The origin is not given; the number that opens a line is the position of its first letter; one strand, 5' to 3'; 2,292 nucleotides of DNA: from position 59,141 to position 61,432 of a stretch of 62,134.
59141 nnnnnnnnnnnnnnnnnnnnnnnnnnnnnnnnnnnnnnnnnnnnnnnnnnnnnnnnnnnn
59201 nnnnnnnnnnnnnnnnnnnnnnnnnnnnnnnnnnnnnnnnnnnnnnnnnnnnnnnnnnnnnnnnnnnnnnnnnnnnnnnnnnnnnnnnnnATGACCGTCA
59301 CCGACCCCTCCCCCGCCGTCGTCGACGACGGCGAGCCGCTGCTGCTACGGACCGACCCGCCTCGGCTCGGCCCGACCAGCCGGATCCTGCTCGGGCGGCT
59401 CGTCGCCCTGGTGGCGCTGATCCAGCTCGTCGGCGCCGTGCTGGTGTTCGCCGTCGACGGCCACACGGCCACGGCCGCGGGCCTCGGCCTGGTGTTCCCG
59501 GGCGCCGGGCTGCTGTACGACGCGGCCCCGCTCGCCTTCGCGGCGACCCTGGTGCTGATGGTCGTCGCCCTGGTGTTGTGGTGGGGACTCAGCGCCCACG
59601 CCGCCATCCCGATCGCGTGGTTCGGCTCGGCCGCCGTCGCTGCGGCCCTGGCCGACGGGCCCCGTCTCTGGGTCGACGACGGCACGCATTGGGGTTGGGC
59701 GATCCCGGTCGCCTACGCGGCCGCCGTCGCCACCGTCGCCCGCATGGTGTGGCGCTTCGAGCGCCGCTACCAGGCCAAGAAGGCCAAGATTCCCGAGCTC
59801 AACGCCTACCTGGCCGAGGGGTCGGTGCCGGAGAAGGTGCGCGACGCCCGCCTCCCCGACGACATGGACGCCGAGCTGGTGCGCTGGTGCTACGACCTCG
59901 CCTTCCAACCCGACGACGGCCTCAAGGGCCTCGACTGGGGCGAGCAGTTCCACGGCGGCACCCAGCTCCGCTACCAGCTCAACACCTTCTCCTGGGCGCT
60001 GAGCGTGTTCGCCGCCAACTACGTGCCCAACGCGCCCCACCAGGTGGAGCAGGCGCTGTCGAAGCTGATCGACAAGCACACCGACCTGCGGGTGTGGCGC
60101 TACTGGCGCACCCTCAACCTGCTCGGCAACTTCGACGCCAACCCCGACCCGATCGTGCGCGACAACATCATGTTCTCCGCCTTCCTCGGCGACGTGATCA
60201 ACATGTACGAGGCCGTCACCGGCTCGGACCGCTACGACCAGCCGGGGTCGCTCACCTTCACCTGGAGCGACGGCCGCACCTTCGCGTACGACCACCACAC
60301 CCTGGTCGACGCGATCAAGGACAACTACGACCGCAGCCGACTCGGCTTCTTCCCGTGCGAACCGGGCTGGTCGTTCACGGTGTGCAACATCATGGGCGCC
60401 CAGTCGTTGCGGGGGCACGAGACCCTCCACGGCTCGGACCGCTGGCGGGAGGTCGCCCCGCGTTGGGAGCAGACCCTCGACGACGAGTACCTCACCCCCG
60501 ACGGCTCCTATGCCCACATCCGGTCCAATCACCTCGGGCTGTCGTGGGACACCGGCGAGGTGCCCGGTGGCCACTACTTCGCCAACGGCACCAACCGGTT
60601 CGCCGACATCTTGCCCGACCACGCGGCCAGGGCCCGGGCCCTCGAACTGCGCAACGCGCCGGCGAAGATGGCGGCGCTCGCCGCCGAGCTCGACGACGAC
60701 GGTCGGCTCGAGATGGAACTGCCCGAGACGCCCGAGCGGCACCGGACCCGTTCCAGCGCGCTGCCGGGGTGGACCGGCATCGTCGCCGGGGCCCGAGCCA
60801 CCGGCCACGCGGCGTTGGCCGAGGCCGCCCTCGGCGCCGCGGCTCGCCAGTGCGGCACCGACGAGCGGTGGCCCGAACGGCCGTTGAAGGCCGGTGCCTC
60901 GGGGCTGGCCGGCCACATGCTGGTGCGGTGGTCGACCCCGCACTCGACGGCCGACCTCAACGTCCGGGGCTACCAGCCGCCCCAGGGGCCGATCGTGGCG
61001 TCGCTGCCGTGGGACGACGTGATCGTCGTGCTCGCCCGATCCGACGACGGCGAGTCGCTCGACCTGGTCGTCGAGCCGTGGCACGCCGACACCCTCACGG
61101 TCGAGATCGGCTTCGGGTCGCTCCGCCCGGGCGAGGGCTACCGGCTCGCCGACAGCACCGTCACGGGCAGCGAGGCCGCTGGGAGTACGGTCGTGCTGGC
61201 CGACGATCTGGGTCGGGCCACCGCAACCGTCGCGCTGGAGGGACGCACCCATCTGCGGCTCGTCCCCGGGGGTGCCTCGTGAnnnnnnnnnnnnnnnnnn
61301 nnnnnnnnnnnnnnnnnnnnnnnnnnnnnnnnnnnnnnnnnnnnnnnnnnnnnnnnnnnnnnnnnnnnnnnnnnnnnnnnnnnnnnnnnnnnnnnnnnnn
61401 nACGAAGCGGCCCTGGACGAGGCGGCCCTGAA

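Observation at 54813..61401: Operon of an APH-type kinase plus three membrane proteins sharing a PGAG transmembrane module, two fused to linalool dehydratase/isomerase-like domains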

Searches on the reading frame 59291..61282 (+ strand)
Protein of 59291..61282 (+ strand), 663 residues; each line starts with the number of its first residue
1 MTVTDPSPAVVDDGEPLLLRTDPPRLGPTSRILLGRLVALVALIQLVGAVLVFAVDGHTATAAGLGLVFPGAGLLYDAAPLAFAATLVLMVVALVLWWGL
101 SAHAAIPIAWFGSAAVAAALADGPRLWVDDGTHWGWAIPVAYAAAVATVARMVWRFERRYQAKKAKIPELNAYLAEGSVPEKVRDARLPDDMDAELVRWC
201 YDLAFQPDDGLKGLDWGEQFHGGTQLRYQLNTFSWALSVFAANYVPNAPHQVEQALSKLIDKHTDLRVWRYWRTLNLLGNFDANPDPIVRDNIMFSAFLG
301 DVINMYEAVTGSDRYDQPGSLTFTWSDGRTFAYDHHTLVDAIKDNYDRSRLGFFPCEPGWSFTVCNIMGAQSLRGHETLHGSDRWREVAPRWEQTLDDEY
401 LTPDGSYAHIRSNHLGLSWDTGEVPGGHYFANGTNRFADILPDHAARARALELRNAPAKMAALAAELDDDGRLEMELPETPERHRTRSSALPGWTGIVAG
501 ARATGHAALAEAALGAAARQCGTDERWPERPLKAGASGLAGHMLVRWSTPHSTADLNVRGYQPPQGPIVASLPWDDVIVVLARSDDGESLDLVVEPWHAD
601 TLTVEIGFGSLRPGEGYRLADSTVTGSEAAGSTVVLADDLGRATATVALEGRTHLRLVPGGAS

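Call 3: search_protein_families(library=pfam, proteins=[window:59291-61282:+], max_evalue=0.1)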
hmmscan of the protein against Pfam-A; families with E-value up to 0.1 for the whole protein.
window:59291-61282:+ (663 aa): 1 family
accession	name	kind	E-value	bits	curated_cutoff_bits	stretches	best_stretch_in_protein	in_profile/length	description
PF18566.7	Ldi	-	2.1e-59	202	26.1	1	227-524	1-304/318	Linalool dehydratase/isomerase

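Call 4: search_protein_families(library=ncbifam, proteins=[window:59291-61282:+], max_evalue=0.1)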
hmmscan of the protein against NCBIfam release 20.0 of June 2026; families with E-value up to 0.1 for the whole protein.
window:59291-61282:+ (663 aa): 0 families

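Call 6: search_solved_structures(query=window:59291-61282:+, max_evalue=0.01, show_alignments=2)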
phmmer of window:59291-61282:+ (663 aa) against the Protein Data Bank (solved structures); distinct sequences matched with E-value up to 0.01: 8.
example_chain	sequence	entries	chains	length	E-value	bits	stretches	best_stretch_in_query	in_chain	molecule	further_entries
7ad2_A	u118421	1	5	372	9.2e-06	27.8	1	248-405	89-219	Linalool dehydratase/isomerase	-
5i3t_A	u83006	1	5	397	1.1e-05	27.5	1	226-405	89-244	Linalool dehydratase/isomerase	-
5g1u_A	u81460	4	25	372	1.2e-05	27.4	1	248-405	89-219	LINALOOL DEHYDRATASE/ISOMERASE | LINALOOL DEHYDRATASE ISOMERASE | Linalool dehydratase-isomerase protein LDI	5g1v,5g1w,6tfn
5hlr_A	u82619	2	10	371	1.2e-05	27.4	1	248-405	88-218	Linalool dehydratase/isomerase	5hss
6thm_A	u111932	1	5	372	8.2e-05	24.7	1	248-405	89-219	Linalool dehydratase-isomerase protein LDI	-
6tft_A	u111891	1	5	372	0.00019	23.5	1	248-405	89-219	Linalool dehydratase-isomerase protein LDI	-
6tfr_A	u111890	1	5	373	0.0002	23.4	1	248-405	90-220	Linalool dehydratase-isomerase protein LDI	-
6t9h_A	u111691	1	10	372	0.00025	23.1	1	248-405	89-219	Linalool dehydratase-isomerase protein LDI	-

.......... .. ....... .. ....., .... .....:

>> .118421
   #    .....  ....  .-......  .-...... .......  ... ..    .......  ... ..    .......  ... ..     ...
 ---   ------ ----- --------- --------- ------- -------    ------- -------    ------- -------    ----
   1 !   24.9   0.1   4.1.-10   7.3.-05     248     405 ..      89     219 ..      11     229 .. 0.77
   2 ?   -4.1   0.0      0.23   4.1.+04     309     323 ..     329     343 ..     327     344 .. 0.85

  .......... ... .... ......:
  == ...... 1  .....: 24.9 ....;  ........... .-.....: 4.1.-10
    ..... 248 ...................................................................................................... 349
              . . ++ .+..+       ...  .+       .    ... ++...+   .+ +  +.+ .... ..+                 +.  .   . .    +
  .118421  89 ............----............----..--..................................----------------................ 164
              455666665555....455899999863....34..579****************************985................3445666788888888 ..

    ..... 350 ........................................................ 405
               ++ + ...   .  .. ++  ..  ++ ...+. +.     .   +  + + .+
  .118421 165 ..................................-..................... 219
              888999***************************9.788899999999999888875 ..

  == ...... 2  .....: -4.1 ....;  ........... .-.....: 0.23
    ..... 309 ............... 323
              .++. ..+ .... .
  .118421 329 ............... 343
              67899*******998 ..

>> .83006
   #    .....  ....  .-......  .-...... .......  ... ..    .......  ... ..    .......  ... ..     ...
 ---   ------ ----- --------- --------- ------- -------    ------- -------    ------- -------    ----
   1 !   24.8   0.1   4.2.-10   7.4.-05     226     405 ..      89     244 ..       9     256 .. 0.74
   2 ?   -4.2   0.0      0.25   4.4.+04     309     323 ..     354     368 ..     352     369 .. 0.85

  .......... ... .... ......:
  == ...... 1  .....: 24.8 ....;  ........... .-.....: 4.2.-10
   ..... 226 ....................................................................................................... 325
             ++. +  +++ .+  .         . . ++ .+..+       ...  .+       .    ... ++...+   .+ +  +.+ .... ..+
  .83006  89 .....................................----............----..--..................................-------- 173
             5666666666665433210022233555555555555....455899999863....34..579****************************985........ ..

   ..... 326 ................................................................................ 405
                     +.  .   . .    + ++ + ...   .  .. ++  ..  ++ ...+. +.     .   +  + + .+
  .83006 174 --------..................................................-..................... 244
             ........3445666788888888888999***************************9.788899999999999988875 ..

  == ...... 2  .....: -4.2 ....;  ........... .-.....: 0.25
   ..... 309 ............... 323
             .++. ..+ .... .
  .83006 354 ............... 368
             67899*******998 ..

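Call 9: find_homologous_proteins(query=window:59291-61282:+, max_evalue=0.00001)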
Query window:59291-61282:+ (663 aa): 322 proteins with E <= 0.00001 among 8000 candidates; the best 120 are listed.
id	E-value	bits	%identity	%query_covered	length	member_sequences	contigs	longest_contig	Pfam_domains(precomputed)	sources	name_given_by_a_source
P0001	0.0e+0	1517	99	100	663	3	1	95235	PF18566.8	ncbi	ncbi:MAG: hypothetical protein ACRBI6_00590 [Acidimicrobiales bacterium]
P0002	0.0e+0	1015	69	99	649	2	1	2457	PF18566.8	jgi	jgi:hypothetical protein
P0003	3.0e-296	1003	68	97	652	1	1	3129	PF18566.8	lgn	-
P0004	3.8e-292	989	67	99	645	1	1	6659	PF18566.8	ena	-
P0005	3.2e-291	986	68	99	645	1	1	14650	PF18566.8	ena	-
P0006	1.2e-289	981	65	99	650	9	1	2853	PF18566.8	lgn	-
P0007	2.1e-286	970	66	99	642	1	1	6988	PF18566.8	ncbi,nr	ncbi:MAG TPA: hypothetical protein VEA78_00455 [Acidimicrobiales bacterium]|nr:hypothetical protein 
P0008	2.0e-283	960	64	98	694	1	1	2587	PF18566.8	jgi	jgi:hypothetical protein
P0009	7.9e-280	949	63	99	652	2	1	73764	PF18566.8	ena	-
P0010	1.3e-279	948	62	100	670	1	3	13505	PF18566.8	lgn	-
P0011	1.1e-277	942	63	100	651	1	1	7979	PF18566.8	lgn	-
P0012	2.4e-277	940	63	99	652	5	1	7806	PF18566.8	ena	-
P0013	2.0e-276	937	64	94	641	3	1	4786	PF18566.8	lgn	-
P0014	2.0e-276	937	66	91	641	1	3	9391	PF18566.8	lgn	-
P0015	2.6e-276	937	66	91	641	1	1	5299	PF18566.8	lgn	-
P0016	3.6e-276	936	66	91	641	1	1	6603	PF18566.8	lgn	-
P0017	1.1e-274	932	63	99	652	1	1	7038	PF18566.8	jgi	jgi:hypothetical protein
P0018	3.5e-274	930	65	93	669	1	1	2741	PF18566.8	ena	-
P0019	1.2e-273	928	63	99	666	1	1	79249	PF18566.8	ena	-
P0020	4.3e-273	926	63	98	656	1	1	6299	PF18566.8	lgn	-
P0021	1.7e-272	924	62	97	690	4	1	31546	PF18566.8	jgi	jgi:hypothetical protein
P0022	2.5e-272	924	65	97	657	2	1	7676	PF18566.8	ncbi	-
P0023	3.0e-272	924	64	94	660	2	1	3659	PF18566.8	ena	-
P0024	9.8e-272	922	63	99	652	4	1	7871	PF18566.8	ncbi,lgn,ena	-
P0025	2.3e-271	921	64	97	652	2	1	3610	PF18566.8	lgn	-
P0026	3.0e-270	917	62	100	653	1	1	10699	PF18566.8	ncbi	ncbi:MAG: hypothetical protein ACLGIC_10255 [Acidimicrobiia bacterium]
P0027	4.0e-270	916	63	95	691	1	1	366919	PF18566.8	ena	-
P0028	1.3e-269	915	62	98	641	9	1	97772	PF18566.8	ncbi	ncbi:MAG: hypothetical protein RI958_2488 [Actinomycetota bacterium]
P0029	1.7e-269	914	63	99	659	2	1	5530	PF18566.8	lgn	-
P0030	6.9e-269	912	62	97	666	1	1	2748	PF18566.8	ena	-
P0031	9.0e-269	912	62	99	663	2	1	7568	PF18566.8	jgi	jgi:hypothetical protein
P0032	1.7e-268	911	62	96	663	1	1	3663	PF18566.8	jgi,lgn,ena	-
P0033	2.5e-268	911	62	99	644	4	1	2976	PF18566.8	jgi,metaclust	metaclust:\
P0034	2.6e-268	910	62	99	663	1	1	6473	PF18566.8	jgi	jgi:hypothetical protein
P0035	1.1e-267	908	61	99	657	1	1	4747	PF18566.8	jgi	-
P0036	1.7e-267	908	63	98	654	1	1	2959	PF18566.8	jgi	jgi:hypothetical protein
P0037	5.9e-267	906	60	99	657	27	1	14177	PF18566.8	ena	-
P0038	2.7e-266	904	63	97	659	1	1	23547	PF18566.8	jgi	jgi:hypothetical protein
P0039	4.7e-266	903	63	97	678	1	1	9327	PF18566.8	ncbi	-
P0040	4.8e-266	903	65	93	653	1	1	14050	PF18566.8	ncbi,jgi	jgi:hypothetical protein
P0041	5.9e-266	903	63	94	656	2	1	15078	PF18566.8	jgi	jgi:hypothetical protein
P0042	8.5e-266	902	62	97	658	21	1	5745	PF18566.8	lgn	-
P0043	9.1e-266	902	61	98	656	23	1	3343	PF18566.8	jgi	jgi:hypothetical protein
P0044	2.3e-265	901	64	96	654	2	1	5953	PF18566.8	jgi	jgi:hypothetical protein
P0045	4.2e-265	900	62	96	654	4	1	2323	PF18566.8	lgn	-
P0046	6.1e-265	899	60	100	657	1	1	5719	PF18566.8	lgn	-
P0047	7.5e-265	899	61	99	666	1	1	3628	PF18566.8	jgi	jgi:hypothetical protein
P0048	2.0e-264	898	62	97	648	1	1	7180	PF18566.8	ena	-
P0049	3.6e-264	897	61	99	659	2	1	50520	PF18566.8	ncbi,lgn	-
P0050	2.8e-263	894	61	95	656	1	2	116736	PF18566.8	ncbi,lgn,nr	ncbi:MAG: hypothetical protein NTZ21_09285 [Actinobacteria bacterium]|nr:hypothetical protein [Actin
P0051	3.5e-263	894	60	99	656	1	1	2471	PF18566.8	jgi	jgi:hypothetical protein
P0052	4.1e-263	893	60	99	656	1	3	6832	PF18566.8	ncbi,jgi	jgi:hypothetical protein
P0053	4.8e-263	893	61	91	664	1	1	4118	PF18566.8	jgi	jgi:hypothetical protein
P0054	5.1e-263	893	62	99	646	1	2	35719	PF18566.8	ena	-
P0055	9.0e-263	892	63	97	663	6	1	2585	PF18566.8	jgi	-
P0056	9.5e-263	892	61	99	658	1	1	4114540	PF18566.8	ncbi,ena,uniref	ncbi:hypothetical protein [Ilumatobacter sp.]|uniref:linalool dehydratase/isomerase domain-containin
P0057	1.7e-262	891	61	100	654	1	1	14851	PF18566.8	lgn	-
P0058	1.8e-262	891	60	99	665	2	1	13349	PF18566.8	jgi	jgi:Linalool dehydratase/isomerase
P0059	2.6e-262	891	60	99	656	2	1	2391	PF18566.8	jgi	jgi:Linalool dehydratase/isomerase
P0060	6.1e-262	889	59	99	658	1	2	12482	PF18566.8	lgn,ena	-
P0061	9.0e-262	889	61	97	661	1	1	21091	PF18566.8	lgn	-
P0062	1.5e-261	888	60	98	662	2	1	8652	PF18566.8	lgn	-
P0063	2.8e-261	887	61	96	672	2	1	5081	PF18566.8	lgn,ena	-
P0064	1.7e-260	885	60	99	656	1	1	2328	PF18566.8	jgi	jgi:Linalool dehydratase/isomerase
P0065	2.7e-260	884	61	97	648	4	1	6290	PF18566.8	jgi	jgi:hypothetical protein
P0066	3.1e-260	884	60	99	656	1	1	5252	PF18566.8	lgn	-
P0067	3.4e-260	884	59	99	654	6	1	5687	PF18566.8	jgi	jgi:hypothetical protein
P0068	4.3e-260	883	61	100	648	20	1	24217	PF18566.8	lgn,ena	-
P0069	5.1e-260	883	61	100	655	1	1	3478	PF18566.8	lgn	-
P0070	1.6e-259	881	60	99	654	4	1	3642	PF18566.8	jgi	jgi:hypothetical protein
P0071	2.4e-259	881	60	98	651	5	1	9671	PF18566.8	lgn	-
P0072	3.6e-259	880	60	99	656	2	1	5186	PF18566.8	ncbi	-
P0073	4.8e-259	880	61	97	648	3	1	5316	PF18566.8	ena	-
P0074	8.4e-259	879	60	98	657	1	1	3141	PF18566.8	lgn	-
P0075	9.2e-259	879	61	99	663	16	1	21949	PF18566.8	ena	-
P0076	1.2e-258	879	60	97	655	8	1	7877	PF18566.8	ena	-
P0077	2.1e-258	878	61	99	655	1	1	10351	PF18566.8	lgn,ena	-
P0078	2.4e-258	878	60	99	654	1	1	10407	PF18566.8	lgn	-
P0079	1.3e-257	875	61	96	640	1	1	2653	PF18566.8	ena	-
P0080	1.3e-257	875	60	98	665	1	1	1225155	PF18566.8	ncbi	-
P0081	1.6e-257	875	61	97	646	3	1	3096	PF18566.8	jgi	jgi:hypothetical protein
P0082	2.3e-257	874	61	96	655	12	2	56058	PF18566.8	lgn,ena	-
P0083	2.5e-256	871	64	86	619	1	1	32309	PF18566.8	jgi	jgi:hypothetical protein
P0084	8.0e-256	869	59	98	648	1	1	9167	PF18566.8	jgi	jgi:hypothetical protein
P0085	1.3e-255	869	60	99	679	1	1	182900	PF18566.8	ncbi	ncbi:MAG: hypothetical protein ACK5RL_08175 [Acidimicrobiales bacterium]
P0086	1.6e-255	868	64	86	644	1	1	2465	PF18566.8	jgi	jgi:Linalool dehydratase/isomerase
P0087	4.3e-255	867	59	99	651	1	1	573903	PF18566.8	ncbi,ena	-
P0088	4.8e-255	867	60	97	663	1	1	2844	PF18566.8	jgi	jgi:hypothetical protein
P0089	5.4e-255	866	60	99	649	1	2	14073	PF18566.8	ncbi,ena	-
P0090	1.0e-254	866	61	93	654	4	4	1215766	PF18566.8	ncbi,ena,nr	ncbi:MAG: hypothetical protein KDB40_20005 [Acidimicrobiales bacterium]|nr:hypothetical protein [Aci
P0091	1.2e-254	865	60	96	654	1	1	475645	PF18566.8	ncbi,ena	-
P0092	1.9e-254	865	60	98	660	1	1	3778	PF18566.8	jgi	jgi:hypothetical protein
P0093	2.5e-254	864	59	99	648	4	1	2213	PF18566.8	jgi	jgi:hypothetical protein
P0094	4.0e-254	864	59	98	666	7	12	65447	PF18566.8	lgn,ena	-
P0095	1.2e-253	862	60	99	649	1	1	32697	PF18566.8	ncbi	-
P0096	1.5e-253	862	60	97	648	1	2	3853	PF18566.8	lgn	-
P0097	1.7e-253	861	62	89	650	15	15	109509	PF18566.8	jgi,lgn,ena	jgi:hypothetical protein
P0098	3.4e-253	861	59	100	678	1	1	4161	PF18566.8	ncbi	ncbi:MAG: hypothetical protein ACK5PP_18110 [Acidimicrobiales bacterium]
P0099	4.5e-253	860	61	96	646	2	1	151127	PF18566.8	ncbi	ncbi:MAG: hypothetical protein R2705_01590 [Ilumatobacteraceae bacterium]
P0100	7.2e-253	859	60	95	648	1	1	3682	PF18566.8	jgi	jgi:hypothetical protein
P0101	7.7e-253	859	60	99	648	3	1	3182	PF18566.8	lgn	-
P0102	1.1e-252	859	62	88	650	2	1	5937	PF18566.8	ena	-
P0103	2.3e-252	858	59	99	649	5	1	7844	PF18566.8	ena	-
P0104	3.7e-252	857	59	98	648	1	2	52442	PF18566.8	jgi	jgi:hypothetical protein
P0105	4.4e-252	857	60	96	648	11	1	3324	PF18566.8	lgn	-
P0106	4.9e-252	857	56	97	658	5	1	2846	PF18566.8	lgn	-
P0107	2.0e-251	855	59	97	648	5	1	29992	PF18566.8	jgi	jgi:hypothetical protein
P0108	2.8e-251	854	65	85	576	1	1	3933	PF18566.8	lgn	-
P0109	3.7e-251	854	60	98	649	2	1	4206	PF18566.8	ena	-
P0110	4.3e-251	854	58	99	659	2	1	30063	PF18566.8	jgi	jgi:hypothetical protein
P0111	4.3e-251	854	59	96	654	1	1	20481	PF18566.8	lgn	-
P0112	4.6e-250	850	60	97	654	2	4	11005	PF18566.8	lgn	-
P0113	6.5e-250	850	58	99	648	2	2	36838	PF18566.8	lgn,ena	-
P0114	8.3e-250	849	59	97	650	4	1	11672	PF18566.8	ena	-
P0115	5.5e-249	847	59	100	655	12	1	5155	PF18566.8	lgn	-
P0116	1.5e-248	845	58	99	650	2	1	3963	PF18566.8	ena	-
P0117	6.3e-248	843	61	94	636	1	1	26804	PF18566.8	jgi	jgi:Linalool dehydratase/isomerase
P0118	1.9e-247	842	58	98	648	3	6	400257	PF18566.8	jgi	jgi:hypothetical protein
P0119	2.1e-247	841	61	93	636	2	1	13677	PF18566.8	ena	-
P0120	4.9e-247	840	58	99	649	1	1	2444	PF18566.8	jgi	jgi:hypothetical protein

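Call 11: find_related_loci(query=window:59291-61282:+, collection=genome_contigs, flank=10000)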
Query window:59291-61282:+ (663 aa) in genome_contigs; peptide patterns used: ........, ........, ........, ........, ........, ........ (x = any residue, [..] = any of these).
49 stretches matched a pattern; 4 encode a relative of the query (tblastn E <= 1e-3); 4 distinct loci.
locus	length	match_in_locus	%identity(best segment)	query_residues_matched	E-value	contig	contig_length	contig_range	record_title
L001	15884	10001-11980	94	1-663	0e+0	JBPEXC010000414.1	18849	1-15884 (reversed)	MAG: Acidimicrobiales bacterium isolate MAG14 MAG14_MAG14_414, whole genome shotgun sequence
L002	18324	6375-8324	65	1-659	0e+0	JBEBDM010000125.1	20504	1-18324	MAG: Actinomycetota bacterium isolate blueriver_2019_sw_WHONDRS-S19S_0024_B_bin.111 scaffold_1596164, whole genome shotg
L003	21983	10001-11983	61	1-663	0e+0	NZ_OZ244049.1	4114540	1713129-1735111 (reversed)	MAG: Ilumatobacter sp. isolate 5a447278-5078-4f63-ac57-e5a766e107b8 chromosome 1, complete sequence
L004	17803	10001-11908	53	1-649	0e+0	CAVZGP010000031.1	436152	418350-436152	MAG: Ilumatobacteraceae bacterium isolate MFD04716.bin.1.59 genome assembly, contig: contig_9984, whole genome shotgun s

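Call 18: search_protein_representatives(protein=window:59291-61282:+)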
Query: 663 residues. Proteins with E-value up to 0.001 (for the whole library): 684; up to 1e-10: 449; up to 1e-30: 246. The best 150 are listed.
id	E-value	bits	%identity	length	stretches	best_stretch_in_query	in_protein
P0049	1.1e-264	896.8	63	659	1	11-657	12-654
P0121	1.3e-218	744.5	54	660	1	16-662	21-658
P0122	1.6e-176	605.5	59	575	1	13-452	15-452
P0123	1.4e-157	542.8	59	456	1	16-464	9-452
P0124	8.3e-134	464.3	56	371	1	167-534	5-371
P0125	2.8e-127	442.7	66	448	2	278-416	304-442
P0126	1.8e-113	397.1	59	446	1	26-327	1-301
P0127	1.6e-107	377.4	55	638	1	152-520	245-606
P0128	2.4e-105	370.2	56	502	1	313-636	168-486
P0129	2.0e-100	353.9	52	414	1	92-461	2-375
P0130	7.7e-100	352.0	66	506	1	13-248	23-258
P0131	1.9e-94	334.2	63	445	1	80-313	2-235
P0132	2.2e-93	330.7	53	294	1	192-468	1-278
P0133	6.9e-90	319.1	53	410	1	152-459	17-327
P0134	6.4e-82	292.8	55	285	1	261-516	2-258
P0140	1.8e-73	264.8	35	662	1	7-648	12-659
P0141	2.2e-73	264.5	34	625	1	34-660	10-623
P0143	6.0e-73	263.1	31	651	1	34-659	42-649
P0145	4.3e-72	260.3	35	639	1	13-656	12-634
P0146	3.7e-69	250.6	37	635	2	25-418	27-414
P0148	4.7e-68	247.0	38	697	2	24-418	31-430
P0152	2.0e-65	238.2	34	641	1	28-659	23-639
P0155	1.7e-64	235.2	33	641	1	25-653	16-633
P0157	3.2e-63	231.0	32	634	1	6-659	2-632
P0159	7.2e-63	229.8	36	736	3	188-425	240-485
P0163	4.7e-61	223.8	33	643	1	26-659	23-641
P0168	5.6e-60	220.3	34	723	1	21-659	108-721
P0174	9.8e-59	216.2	34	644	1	13-660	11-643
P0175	1.2e-58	215.8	32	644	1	25-639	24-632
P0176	1.9e-58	215.2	32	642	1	26-657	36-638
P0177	8.6e-58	213.0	35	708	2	22-418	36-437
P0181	2.9e-57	211.3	31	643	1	23-656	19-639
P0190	8.2e-56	206.5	33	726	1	25-659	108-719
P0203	1.4e-53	199.2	33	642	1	25-658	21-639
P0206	5.1e-53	197.3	37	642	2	39-371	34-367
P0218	1.6e-51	192.3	28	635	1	22-660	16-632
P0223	6.5e-51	190.3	34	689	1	36-422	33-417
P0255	1.4e-45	172.7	36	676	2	192-419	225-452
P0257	1.6e-45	172.5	30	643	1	28-659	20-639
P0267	5.8e-44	167.3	31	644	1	2-659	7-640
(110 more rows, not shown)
